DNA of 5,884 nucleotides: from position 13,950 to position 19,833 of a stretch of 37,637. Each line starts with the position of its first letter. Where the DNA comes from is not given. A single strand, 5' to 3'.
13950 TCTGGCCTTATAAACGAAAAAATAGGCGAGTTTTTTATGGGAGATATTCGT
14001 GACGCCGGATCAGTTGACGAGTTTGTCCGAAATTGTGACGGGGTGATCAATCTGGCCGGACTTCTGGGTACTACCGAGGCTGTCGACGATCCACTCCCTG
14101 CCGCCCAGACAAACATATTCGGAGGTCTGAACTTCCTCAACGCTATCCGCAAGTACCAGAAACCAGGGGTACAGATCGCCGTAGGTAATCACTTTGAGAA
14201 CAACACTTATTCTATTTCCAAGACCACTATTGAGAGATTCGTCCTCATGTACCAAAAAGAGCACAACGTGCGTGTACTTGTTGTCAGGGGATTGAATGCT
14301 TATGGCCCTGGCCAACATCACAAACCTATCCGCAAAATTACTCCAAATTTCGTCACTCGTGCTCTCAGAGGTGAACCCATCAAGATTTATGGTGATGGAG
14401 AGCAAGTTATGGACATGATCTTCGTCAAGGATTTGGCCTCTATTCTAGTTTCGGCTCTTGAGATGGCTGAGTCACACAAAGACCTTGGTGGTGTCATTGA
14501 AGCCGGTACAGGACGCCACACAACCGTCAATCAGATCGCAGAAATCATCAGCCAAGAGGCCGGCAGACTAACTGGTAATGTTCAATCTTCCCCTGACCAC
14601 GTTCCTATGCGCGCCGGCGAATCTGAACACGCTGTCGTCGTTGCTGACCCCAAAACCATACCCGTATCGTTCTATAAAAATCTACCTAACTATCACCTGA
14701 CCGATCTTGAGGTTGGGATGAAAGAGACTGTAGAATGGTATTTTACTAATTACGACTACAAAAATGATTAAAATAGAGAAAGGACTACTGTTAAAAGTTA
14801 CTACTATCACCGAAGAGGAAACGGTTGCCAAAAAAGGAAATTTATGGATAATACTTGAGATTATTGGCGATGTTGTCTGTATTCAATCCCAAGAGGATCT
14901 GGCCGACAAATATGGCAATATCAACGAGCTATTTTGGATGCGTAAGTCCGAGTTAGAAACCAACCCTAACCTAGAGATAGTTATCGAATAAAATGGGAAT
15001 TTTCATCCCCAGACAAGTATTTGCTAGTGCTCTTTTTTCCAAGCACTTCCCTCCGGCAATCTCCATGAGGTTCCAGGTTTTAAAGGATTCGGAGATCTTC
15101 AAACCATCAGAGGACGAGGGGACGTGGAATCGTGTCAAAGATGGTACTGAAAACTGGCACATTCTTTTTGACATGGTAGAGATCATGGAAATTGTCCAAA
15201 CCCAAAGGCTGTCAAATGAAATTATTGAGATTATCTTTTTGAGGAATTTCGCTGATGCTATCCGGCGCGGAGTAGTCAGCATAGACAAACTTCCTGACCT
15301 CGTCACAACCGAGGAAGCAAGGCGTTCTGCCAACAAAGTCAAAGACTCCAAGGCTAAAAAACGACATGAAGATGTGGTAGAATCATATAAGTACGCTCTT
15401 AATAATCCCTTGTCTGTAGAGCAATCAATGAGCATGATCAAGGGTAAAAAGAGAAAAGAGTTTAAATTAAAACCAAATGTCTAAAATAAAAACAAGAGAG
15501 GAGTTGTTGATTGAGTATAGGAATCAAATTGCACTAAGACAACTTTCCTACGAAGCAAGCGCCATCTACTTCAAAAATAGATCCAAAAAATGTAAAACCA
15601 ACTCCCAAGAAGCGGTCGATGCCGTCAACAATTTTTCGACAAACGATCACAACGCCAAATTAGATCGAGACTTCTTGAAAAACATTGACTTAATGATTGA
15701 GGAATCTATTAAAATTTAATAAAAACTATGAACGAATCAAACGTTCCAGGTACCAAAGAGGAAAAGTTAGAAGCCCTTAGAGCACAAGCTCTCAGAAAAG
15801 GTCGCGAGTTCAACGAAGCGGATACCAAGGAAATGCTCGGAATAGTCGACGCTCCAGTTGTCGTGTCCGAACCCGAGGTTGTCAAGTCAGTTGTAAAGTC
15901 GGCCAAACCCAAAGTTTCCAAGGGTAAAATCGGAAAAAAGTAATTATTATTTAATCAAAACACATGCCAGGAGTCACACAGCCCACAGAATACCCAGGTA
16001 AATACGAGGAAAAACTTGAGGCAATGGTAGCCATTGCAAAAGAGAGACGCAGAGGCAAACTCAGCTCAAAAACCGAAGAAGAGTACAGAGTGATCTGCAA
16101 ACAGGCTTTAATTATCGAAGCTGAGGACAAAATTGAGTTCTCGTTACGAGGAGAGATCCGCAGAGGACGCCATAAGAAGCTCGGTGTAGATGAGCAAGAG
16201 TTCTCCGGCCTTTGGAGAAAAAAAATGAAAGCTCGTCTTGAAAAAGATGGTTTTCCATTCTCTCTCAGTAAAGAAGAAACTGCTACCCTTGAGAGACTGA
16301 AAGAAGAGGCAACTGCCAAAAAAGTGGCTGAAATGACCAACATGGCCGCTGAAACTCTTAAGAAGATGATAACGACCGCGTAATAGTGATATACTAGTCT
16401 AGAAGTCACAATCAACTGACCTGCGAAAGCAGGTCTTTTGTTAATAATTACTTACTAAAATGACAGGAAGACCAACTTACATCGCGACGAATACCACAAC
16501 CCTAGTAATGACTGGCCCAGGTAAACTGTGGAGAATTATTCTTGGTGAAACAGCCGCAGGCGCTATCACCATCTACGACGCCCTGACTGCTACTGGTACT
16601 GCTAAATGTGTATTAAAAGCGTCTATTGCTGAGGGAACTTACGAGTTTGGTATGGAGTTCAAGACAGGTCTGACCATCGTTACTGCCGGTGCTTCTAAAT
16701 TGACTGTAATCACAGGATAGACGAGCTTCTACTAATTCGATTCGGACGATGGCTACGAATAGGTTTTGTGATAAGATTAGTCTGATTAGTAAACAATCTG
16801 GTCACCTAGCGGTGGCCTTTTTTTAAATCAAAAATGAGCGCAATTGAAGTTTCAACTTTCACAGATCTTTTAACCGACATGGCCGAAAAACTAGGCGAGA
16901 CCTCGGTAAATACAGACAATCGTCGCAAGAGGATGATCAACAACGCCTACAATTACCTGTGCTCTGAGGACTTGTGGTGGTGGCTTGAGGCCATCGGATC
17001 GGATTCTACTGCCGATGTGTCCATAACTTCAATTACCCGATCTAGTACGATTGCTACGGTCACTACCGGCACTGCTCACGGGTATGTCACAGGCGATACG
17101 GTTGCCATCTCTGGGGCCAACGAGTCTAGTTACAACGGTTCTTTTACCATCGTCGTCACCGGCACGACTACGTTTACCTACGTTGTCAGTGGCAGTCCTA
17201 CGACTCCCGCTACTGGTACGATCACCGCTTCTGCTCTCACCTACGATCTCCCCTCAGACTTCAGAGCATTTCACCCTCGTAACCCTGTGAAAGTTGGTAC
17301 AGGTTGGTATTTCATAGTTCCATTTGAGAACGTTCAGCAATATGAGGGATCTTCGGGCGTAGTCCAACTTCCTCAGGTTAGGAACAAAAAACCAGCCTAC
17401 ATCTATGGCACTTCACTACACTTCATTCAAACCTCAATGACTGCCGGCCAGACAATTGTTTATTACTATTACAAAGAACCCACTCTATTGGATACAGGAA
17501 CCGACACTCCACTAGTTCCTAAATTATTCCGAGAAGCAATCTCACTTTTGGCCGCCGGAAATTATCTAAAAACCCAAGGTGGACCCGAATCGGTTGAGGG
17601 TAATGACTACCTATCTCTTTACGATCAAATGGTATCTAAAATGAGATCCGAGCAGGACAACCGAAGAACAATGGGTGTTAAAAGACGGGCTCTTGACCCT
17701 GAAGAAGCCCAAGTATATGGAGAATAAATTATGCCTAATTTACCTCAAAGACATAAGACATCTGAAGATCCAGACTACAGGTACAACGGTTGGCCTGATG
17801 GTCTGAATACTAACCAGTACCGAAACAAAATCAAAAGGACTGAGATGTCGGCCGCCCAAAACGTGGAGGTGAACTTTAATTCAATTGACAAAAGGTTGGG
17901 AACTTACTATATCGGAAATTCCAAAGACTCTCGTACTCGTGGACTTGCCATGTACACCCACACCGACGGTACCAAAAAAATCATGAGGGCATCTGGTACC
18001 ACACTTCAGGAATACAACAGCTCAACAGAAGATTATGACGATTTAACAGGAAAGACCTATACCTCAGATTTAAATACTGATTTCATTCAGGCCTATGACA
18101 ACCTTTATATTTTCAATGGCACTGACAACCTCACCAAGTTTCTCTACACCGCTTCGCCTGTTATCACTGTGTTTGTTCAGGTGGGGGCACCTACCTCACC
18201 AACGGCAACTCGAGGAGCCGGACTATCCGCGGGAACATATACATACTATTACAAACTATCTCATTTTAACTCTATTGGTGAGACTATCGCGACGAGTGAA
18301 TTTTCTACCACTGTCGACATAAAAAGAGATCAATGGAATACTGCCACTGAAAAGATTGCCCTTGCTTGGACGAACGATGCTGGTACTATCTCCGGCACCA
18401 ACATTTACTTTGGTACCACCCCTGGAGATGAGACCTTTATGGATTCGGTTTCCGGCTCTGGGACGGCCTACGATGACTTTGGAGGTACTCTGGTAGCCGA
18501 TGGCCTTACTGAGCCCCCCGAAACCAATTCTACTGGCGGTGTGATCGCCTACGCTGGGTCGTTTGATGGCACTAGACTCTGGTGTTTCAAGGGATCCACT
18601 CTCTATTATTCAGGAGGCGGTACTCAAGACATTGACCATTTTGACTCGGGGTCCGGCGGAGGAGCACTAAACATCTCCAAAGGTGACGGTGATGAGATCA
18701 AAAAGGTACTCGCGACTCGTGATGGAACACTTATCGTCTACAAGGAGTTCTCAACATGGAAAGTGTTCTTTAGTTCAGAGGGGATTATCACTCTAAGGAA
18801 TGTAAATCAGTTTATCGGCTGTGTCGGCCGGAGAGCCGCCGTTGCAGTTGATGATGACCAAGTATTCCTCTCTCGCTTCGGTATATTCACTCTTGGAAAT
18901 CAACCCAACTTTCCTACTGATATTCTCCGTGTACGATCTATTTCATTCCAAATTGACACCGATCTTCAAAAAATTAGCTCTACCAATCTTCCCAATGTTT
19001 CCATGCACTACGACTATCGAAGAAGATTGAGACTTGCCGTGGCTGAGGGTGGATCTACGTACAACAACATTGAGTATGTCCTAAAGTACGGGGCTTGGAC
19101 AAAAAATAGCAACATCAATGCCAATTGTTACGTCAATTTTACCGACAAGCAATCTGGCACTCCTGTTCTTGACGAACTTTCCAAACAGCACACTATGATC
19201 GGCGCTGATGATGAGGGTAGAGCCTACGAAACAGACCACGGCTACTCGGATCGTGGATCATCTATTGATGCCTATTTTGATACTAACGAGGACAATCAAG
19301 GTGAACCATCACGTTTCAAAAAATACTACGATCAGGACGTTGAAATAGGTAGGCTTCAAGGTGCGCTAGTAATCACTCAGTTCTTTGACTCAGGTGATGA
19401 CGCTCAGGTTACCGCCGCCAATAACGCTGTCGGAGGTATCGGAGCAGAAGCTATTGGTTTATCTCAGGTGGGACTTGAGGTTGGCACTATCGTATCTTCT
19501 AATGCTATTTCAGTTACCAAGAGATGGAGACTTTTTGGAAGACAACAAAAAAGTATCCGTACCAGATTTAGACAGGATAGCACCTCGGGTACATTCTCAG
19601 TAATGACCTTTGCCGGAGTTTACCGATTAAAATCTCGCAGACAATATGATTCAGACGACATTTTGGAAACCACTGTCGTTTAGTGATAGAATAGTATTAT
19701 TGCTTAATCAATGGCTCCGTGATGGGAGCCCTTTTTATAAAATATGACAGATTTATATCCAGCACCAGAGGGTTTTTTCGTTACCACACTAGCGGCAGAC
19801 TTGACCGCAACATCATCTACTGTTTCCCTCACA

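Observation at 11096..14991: Translationally coupled sugar-modification operon with two micro membrane peptides inside the structural module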

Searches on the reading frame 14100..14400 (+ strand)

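Call 102: search_solved_structures(query=window:14100-14400:+, max_evalue=0.01, show_alignments=5)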
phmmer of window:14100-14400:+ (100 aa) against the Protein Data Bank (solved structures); distinct sequences matched with E-value up to 0.01: 25.
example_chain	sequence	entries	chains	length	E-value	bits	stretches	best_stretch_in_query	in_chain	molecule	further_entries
6bi4_A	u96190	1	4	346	2.8e-08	37.4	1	33-100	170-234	dTDP-glucose 4,6-dehydratase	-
4lk3_A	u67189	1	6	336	1.5e-07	35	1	37-100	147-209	UDP-glucuronic acid decarboxylase 1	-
2b69_A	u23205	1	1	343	2e-07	34.6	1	37-100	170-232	UDP-glucuronate decarboxylase 1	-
4gll_A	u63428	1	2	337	2e-07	34.6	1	37-100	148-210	UDP-glucuronic acid decarboxylase 1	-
4m55_A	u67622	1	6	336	2.7e-07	34.2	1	37-100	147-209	UDP-glucuronic acid decarboxylase 1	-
4zrm_A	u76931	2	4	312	3.5e-06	30.6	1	35-100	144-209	UDP-glucose 4-epimerase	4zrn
2p5u_A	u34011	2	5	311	3.8e-05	27.3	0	35-98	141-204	UDP-glucose 4-epimerase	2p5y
8vr2_A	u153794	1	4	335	4e-05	27.2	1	35-100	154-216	NAD-dependent epimerase/dehydratase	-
6dnt_A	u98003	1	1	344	5.8e-05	26.7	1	30-100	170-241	NAD-dependent epimerase/dehydratase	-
1r6d_A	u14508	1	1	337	6.8e-05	26.5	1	34-100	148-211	TDP-glucose-4,6-dehydratase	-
1r66_A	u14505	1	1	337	6.9e-05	26.5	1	34-100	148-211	TDP-glucose-4,6-dehydratase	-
6bwl_A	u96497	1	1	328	7.7e-05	26.3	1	36-100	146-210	Pal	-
6wjb_A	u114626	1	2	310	0.00013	25.6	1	36-100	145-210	NAD-dependent epimerase/dehydratase family protein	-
1g1a_A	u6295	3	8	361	0.00015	25.4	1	34-100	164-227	DTDP-D-GLUCOSE 4,6-DEHYDRATASE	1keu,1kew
2pzj_A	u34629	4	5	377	0.00016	25.3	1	28-97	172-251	Putative nucleotide sugar epimerase/ dehydratase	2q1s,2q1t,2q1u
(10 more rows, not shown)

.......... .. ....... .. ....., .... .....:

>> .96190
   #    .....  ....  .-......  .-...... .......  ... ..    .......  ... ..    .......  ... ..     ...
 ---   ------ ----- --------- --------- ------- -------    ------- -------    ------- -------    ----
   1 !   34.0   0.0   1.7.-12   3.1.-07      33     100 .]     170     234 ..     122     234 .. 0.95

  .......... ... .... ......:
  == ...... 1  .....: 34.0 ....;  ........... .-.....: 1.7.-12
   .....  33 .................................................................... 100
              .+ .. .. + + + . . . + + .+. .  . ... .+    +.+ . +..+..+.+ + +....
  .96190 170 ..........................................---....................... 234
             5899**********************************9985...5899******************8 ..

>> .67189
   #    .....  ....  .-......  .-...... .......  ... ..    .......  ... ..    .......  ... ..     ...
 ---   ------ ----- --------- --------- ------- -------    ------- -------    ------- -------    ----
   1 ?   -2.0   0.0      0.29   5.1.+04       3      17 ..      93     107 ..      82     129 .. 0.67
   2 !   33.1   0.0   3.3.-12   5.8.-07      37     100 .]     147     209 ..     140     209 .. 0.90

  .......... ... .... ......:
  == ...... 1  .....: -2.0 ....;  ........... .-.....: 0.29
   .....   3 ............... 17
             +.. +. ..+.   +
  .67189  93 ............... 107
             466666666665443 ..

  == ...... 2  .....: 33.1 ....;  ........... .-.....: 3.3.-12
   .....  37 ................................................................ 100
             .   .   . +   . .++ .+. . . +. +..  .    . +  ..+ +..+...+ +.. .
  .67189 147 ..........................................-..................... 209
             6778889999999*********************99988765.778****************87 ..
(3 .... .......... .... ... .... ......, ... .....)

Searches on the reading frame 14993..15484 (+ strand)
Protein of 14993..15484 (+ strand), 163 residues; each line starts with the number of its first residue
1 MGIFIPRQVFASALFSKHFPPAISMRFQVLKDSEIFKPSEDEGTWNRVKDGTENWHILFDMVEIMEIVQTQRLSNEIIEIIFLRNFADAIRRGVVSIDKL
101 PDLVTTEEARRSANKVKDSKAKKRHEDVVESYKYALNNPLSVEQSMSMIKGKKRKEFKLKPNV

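Call 4: search_protein_families(library=pfam, proteins=[window:14993-15484:+], max_evalue=0.1)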
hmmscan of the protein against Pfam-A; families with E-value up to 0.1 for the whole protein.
window:14993-15484:+ (163 aa): 0 families

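Call 6: search_protein_families(library=phrogs, proteins=[window:14993-15484:+], max_evalue=0.01)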
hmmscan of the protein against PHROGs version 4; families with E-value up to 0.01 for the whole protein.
window:14993-15484:+ (163 aa): 0 families

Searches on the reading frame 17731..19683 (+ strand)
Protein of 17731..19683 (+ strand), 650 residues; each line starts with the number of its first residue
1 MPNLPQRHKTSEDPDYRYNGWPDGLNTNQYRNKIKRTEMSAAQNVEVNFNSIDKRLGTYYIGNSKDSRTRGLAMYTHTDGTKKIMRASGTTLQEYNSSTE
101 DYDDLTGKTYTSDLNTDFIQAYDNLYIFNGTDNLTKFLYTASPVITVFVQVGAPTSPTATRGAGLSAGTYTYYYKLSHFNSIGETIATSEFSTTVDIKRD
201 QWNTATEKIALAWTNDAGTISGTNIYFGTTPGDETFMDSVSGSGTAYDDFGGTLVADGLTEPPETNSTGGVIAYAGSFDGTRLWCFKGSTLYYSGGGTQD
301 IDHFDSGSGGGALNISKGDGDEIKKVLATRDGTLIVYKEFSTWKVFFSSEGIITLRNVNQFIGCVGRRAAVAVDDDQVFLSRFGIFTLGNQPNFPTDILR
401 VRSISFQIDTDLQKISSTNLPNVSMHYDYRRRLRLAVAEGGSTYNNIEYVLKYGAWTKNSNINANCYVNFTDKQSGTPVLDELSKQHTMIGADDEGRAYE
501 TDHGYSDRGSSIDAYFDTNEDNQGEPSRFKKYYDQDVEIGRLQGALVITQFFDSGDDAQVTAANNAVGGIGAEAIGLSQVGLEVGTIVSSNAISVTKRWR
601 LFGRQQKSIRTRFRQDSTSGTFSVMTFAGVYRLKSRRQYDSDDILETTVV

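Call 7: search_protein_families(library=phrogs, proteins=[window:17731-19683:+], max_evalue=0.001)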
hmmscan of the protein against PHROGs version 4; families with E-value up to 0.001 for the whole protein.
window:17731-19683:+ (650 aa): 0 families

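Call 61: search_protein_families(library=pfam, proteins=[window:17731-19683:+], max_evalue=1)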
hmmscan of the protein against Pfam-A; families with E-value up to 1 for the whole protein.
window:17731-19683:+ (650 aa): 1 family
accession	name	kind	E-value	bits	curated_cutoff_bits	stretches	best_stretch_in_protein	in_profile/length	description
PF23807.1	RHH_10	-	0.09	13.5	27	1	422-446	27-51/84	Ribbon-helix-helix protein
